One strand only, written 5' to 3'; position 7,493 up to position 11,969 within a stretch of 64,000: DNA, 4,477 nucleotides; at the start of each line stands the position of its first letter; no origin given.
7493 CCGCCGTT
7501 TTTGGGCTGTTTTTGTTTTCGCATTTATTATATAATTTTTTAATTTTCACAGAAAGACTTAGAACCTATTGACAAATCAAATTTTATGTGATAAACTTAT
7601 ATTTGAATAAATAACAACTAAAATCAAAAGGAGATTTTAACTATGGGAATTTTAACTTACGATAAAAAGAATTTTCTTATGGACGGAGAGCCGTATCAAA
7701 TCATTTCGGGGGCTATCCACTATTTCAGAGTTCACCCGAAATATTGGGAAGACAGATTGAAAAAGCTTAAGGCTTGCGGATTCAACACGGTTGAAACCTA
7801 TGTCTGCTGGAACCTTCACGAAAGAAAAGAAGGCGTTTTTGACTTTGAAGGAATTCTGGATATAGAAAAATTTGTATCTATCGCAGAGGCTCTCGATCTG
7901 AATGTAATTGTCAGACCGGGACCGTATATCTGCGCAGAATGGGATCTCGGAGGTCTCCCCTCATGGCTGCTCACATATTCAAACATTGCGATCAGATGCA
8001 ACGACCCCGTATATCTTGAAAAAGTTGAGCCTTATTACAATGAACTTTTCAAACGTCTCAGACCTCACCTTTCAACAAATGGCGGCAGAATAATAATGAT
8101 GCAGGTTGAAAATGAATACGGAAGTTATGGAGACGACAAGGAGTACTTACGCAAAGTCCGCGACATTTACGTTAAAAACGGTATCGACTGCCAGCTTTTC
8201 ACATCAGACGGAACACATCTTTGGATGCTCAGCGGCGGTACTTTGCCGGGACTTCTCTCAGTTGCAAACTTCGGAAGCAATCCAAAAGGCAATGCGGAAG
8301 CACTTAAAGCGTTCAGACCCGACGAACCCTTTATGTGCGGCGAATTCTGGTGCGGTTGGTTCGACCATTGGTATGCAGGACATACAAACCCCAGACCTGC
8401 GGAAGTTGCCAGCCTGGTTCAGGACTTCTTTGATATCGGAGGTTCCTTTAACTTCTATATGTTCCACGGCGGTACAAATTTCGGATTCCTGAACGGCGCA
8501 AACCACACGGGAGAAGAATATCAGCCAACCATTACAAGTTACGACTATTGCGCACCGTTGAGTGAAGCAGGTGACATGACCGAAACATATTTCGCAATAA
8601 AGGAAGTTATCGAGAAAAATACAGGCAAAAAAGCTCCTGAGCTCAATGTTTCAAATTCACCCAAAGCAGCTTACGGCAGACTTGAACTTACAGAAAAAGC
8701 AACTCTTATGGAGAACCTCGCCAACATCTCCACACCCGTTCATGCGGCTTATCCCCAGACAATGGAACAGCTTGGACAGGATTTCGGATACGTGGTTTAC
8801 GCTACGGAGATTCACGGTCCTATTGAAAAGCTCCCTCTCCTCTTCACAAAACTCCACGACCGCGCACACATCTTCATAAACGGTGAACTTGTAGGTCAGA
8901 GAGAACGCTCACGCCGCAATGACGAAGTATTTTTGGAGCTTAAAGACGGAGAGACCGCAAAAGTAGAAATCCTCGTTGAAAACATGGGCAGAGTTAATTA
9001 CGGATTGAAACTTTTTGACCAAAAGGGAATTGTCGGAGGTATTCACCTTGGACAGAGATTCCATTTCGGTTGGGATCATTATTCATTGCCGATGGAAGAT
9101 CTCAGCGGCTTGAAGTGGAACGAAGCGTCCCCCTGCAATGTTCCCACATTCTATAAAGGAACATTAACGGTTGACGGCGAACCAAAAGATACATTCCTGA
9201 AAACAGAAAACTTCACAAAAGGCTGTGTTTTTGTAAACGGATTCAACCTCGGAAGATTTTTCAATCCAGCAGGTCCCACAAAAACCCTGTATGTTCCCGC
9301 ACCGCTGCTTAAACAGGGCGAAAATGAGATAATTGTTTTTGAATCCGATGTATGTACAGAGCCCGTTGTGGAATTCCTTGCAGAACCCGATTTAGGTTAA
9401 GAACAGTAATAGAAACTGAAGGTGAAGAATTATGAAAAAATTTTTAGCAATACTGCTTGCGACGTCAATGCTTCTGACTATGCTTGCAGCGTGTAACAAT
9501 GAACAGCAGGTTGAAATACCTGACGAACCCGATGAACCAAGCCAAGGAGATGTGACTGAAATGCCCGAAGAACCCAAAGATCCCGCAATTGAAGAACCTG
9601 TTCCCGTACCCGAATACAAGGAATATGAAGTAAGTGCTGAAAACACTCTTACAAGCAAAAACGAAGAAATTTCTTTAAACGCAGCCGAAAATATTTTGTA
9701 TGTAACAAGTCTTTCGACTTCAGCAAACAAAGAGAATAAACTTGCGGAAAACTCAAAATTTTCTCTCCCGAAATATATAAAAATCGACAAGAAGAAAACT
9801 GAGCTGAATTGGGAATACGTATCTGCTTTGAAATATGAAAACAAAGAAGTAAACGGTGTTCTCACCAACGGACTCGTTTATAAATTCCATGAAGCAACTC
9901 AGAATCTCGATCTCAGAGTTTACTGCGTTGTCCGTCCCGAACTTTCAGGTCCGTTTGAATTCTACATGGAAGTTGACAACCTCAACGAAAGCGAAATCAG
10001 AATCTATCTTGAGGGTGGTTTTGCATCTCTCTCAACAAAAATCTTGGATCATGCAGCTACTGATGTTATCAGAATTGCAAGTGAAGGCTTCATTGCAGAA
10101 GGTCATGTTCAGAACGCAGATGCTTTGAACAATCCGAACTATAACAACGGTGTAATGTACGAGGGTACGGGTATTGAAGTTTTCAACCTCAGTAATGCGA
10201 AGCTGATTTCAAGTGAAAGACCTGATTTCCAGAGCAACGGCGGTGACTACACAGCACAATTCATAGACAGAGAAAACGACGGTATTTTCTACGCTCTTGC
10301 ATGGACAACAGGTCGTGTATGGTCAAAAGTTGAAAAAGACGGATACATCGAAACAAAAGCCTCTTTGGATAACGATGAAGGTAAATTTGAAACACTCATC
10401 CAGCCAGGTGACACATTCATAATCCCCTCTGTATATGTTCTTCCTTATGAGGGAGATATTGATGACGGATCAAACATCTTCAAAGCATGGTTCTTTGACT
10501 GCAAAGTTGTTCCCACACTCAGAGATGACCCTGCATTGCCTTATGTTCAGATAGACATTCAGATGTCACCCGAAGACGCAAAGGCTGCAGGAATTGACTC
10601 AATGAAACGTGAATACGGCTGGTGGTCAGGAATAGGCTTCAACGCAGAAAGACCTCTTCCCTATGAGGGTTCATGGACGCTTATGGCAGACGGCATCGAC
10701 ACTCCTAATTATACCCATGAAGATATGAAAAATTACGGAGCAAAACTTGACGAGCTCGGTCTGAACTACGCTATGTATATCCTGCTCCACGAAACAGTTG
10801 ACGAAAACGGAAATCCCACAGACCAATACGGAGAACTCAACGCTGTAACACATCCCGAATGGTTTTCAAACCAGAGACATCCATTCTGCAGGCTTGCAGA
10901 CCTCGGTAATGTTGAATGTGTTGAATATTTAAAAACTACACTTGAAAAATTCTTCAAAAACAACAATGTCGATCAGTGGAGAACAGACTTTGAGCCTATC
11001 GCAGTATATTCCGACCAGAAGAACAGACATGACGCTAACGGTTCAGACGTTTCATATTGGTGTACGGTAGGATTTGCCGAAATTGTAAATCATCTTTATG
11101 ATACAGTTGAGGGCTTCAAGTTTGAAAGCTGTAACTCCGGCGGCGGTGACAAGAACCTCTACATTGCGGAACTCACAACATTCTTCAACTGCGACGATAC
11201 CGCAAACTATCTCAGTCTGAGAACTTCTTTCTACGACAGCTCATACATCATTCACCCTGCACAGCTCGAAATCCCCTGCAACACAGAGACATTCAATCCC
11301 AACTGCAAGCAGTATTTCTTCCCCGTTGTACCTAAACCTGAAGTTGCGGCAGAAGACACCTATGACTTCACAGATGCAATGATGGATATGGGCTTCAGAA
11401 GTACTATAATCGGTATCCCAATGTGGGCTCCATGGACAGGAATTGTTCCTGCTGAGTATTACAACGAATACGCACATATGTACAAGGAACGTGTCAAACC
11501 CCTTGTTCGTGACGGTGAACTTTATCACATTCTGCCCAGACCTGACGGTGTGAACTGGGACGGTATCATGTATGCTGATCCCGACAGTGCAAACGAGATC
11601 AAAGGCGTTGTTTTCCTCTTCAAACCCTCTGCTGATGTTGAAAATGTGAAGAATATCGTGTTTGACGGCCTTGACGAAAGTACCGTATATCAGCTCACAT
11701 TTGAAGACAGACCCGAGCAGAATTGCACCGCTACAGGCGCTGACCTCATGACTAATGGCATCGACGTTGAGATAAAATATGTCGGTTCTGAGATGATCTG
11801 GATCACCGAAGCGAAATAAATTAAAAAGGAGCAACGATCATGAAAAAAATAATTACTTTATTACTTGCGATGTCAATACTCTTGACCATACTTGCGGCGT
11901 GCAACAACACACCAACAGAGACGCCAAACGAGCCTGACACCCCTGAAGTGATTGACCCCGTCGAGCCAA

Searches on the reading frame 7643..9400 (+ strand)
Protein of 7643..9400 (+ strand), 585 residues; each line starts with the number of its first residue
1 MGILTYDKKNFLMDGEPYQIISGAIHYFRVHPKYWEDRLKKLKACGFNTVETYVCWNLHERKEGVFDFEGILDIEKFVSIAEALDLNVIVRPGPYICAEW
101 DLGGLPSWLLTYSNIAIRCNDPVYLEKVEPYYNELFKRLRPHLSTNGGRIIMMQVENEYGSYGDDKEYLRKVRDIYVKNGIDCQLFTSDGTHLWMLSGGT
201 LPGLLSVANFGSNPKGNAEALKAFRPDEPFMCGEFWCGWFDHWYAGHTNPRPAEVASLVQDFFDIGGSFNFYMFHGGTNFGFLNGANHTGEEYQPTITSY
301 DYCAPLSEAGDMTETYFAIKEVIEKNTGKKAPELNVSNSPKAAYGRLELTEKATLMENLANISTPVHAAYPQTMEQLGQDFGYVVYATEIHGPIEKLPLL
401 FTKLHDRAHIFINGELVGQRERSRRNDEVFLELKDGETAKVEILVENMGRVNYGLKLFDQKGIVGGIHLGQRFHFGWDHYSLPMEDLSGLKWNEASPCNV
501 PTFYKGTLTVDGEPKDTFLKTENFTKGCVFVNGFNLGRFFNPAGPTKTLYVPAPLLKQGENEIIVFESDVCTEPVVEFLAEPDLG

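Call 26: search_protein_families(library=pfam, proteins=[window:7643-9400:+], max_evalue=0.00001)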
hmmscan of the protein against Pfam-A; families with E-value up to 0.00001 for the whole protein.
window:7643-9400:+ (585 aa): 5 families
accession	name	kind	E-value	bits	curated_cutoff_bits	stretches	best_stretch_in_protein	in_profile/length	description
PF01301.25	Glyco_hydro_35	-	9.3e-118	393.9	27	1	10-324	1-317/319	Glycosyl hydrolases family 35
PF21317.3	BetaGal_ABD_1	-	2.9e-29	101.7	27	1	371-482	1-112/113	Beta-galactosidase, first all-beta domain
PF21467.3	BetaGal_gal-bd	-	3.2e-24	85.3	27.3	1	501-561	1-62/62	Beta-galactosidase, galactose-binding domain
PF02449.21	Glyco_hydro_42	-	2.7e-07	30.7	21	1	30-168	7-146/376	Beta-galactosidase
PF13364.12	BetaGal_ABD2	-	6.8e-06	27.2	23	0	502-565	37-104/112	Beta-galactosidase second all-beta domain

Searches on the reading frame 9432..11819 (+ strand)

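Call 26: search_protein_families(library=pfam, proteins=[window:9432-11819:+], max_evalue=0.00001)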
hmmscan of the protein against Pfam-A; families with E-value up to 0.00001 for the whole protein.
window:9432-11819:+ (795 aa): 1 family
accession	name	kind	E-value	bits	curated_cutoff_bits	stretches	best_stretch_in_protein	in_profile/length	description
PF16874.11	Glyco_hydro_36C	-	4.3e-07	30.7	27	1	709-790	1-76/77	Glycosyl hydrolase family 36 C-terminal domain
